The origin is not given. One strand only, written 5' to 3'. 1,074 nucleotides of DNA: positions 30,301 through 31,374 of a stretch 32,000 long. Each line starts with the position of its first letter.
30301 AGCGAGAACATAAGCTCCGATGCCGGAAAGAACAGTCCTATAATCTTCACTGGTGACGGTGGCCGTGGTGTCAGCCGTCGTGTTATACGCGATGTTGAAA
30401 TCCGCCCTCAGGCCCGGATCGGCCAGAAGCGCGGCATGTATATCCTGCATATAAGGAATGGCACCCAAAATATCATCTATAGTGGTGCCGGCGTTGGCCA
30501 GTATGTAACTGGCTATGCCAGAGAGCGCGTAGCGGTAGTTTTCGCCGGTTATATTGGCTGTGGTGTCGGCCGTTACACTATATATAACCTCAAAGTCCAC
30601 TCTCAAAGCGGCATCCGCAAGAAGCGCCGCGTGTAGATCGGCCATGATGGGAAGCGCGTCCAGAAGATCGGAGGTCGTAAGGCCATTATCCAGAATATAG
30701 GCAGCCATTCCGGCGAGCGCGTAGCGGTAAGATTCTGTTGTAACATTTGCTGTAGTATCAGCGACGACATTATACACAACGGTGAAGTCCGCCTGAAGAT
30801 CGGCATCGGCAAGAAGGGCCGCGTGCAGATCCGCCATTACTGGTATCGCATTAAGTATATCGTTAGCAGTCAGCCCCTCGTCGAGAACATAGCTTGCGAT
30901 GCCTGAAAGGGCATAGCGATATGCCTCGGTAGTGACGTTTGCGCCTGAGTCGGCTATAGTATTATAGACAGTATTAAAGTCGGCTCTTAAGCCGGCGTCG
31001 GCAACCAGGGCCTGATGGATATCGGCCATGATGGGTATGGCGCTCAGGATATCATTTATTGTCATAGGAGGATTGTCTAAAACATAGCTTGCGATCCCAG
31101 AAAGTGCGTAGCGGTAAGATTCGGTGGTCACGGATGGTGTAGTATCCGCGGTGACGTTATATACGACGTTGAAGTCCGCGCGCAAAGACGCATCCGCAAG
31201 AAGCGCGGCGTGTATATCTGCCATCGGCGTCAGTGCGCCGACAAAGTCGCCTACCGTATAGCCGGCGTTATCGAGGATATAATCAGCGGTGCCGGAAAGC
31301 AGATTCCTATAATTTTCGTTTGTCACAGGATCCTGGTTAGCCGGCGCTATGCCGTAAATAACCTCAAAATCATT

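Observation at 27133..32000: Truncated giant surface-type protein built from three unrelated repeat families, parked at the head of a polysaccharide locus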

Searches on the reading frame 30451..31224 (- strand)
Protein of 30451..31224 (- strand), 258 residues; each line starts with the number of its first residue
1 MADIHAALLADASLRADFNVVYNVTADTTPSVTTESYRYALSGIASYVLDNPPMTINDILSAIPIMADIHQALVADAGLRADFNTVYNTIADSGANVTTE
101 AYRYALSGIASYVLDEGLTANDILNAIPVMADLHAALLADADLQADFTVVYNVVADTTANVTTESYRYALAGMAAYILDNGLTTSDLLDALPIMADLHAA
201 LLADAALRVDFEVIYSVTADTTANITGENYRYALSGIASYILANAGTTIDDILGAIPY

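Call 61: predict_structure(alignment_id=A3)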
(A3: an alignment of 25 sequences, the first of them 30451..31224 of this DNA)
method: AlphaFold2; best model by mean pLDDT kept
length: 258 residues; sequences in the alignment: 25
mean_pLDDT: 95.8   pTM: 0.88
mean pLDDT of the five models: 95.8, 95.5, 95.5, 95.1, 94.8
residues with pLDDT >= 90: 254; 70-90: 4; 50-70: 0; < 50: 0
segments of 3 or more residues with pLDDT < 50: none
pLDDT, mean of each block of 10 residues (from residue 1): 96 97 95 95 93 92 98 98 98 96 96 93 97 98 98 96 95 94 94 98 98 96 96 95 94 94
secondary structure, 60 per line:
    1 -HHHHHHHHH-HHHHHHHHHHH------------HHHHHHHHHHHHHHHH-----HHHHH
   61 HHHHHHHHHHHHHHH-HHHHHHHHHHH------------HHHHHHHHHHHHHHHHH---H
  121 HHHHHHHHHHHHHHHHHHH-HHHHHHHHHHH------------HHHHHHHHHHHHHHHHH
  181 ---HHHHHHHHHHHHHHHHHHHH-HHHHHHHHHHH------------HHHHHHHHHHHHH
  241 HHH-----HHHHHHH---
elements in order: H2-10 H12-22 H35-50 H56-75 H77-87 H100-116 H120-139 H141-151 H164-180 H184-203 H205-215 H228-243 H249-255

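Call 65: fold_search(model_id=the predicted structure, library=pdb)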
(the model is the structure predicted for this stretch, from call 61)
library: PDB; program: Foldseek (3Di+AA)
matches with E <= 10: 77; with E <= 0.001: 0
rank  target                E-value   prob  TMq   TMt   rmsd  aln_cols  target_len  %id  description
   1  9k80_A                3.6e-01  0.41  0.25  0.25  13.4       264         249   11  Cryo-EM structure of designed zinc-induced filament Fiber-n6-Zn1-HEHE-5 (released 2025-10-29)
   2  1y10_C                1.2e+00  0.14  0.16  0.13  15.6       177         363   16  Mycobacterial adenylyl cyclase Rv1264, holoenzyme, inhibited state (released 2005-05-24)
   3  1y10_A                1.4e+00  0.13  0.16  0.12  15.7       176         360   16  Mycobacterial adenylyl cyclase Rv1264, holoenzyme, inhibited state (released 2005-05-24)
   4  2ev2_A                1.5e+00  0.11  0.16  0.21  16.4       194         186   16  Structure of Rv1264N, the regulatory domain of the mycobacterial adenylyl cylcase Rv1264, at pH 8.5 (released 2006-11-07)
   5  1y10_D                1.6e+00  0.12  0.16  0.13  15.6       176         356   16  Mycobacterial adenylyl cyclase Rv1264, holoenzyme, inhibited state (released 2005-05-24)
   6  1y11                  1.8e+00  0.11  0.16  0.13  15.7       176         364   16  Mycobacterial adenylyl cyclase Rv1264, holoenzyme, active state (released 2005-05-24)
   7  1y10_B                2.6e+00  0.09  0.16  0.13  15.9       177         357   16  Mycobacterial adenylyl cyclase Rv1264, holoenzyme, inhibited state (released 2005-05-24)
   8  7jth_B                2.9e+00  0.04  0.15  0.14  18.6       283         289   10  Cryo-EM structure of unliganded octameric prenyltransferase domain of Phomopsis amygdali fusicoccadiene synthase (released 2021-04-28)
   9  8wk3_F                3.1e+00  0.04  0.15  0.17  19.3       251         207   12  Cryo-EM structure of the proximal rod-export apparatus and FlgF within the motor-hook complex in the CW state (released 2024-09-04)
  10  8hkj_A                3.1e+00  0.03  0.13  0.09  20.3       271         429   11  Crystal structure of the CYP102A5 haem Domain isolated from Bacillus cereus (released 2023-04-26)
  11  4m1i_A                3.1e+00  0.02  0.12  0.10  21.9       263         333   14  X-ray crystal structure of Chlamydia trachomatis Mn(II)Fe(II)-NrdB (released 2013-08-21)
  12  8hkj_B                3.2e+00  0.05  0.13  0.09  16.7       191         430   10  Crystal structure of the CYP102A5 haem Domain isolated from Bacillus cereus (released 2023-04-26)
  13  6l8j                  3.3e+00  0.03  0.13  0.09  21.0       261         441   12  Crystal structure of CYP97A3 mutant S290D/W300L/S304V in complex with retinal (released 2020-06-10)
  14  6pqn_A                3.5e+00  0.03  0.11  0.08  18.2       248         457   11  Crystal structure of HzTransib transposase (released 2019-10-09)
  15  6tnn_I                3.6e+00  0.06  0.12  0.19  10.9       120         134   18  Mini-RNase III (Mini-III) bound to 50S ribosome with precursor 23S rRNA (released 2020-09-30)
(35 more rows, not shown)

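Call 96: fold_search(model_id=the predicted structure, library=viral)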
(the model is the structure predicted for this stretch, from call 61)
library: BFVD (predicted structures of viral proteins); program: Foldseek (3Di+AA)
matches with E <= 10: 146; with E <= 0.001: 0
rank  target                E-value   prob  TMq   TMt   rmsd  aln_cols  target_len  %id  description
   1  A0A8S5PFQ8            6.8e-01  0.14  0.20  0.10  18.1       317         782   14  Minor tail protein [Caudovirales sp. ctbaM10]
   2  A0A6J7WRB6            8.9e-01  0.15  0.23  0.10  16.6       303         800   12  COG5412 Phage-related protein [uncultured Caudovirales phage]
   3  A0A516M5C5            1.2e+00  0.10  0.18  0.09  16.5       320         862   13  (no name in the UniProt tables at hand)
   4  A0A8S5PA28            1.3e+00  0.20  0.25  0.09  12.4       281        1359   14  Minor tail protein [Siphoviridae sp. ctpoI7]
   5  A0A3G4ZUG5            1.6e+00  0.07  0.17  0.09  17.8       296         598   10  Uncharacterized protein (Fragment) [Barrevirus sp.]
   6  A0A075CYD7            1.6e+00  0.04  0.15  0.10  22.2       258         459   12  Membrane protein EE49 [Elephant endotheliotropic herpesvirus 5]
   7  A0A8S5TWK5            1.7e+00  0.15  0.24  0.13  13.1       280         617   14  Minor tail protein [Siphoviridae sp. ctcx61]
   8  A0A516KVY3            1.8e+00  0.03  0.12  0.09  27.6       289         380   11  (no name in the UniProt tables at hand)
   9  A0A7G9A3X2            1.9e+00  0.11  0.23  0.11  16.5       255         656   13  Uncharacterized protein [Bacteriophage sp.]
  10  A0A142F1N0            1.9e+00  0.07  0.16  0.06  18.2       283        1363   13  Tail tape measure protein-like protein [Bacillus phage Mgbh1]
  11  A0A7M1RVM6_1          1.9e+00  0.06  0.17  0.06  24.8       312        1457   14  Uncharacterized protein [uncultured phage cr131_1]
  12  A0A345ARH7            2.1e+00  0.12  0.26  0.09  13.5       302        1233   12  Tail tape measure protein [Paenibacillus phage Wanderer]
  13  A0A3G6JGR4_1          2.1e+00  0.09  0.22  0.08  12.5       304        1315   10  Uncharacterized protein [Lactobacillus phage ViSo-2018a]
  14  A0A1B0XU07            2.2e+00  0.13  0.23  0.18  11.7       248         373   11  (no name in the UniProt tables at hand)
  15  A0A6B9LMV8            2.2e+00  0.06  0.12  0.15  22.5       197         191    6  Uncharacterized protein [Flavobacterium phage vB_FspS_lillamy9-2]
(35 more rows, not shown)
